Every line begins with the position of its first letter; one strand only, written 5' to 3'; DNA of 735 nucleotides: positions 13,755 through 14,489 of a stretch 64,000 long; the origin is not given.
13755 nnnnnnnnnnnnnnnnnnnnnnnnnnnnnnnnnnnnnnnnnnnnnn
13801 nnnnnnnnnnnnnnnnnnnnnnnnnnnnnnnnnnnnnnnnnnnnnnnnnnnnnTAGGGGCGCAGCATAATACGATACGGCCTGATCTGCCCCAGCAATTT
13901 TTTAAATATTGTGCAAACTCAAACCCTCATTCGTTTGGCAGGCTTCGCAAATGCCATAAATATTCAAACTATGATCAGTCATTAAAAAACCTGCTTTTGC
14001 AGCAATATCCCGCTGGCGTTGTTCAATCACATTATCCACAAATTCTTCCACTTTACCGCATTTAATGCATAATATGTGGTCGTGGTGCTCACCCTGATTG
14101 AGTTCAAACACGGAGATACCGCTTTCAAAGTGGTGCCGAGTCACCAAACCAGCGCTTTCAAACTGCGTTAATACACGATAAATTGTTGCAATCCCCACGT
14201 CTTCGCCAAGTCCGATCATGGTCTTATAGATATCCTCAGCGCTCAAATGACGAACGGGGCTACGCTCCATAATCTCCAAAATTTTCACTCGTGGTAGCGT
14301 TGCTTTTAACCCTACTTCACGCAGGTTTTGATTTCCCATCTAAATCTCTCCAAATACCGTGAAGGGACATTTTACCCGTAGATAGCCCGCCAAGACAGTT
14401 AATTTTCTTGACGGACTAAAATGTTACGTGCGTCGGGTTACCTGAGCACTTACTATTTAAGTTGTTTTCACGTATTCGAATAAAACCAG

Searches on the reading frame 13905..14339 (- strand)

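Call 72: search_protein_families(library=pfam, proteins=[window:13905-14339:-])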
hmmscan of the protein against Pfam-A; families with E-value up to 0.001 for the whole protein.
window:13905-14339:- (145 aa): 1 family
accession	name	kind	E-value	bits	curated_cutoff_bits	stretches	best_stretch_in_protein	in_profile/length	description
PF01475.25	FUR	-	1.1e-42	145.4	23.1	1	9-128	2-121/121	Ferric uptake regulator family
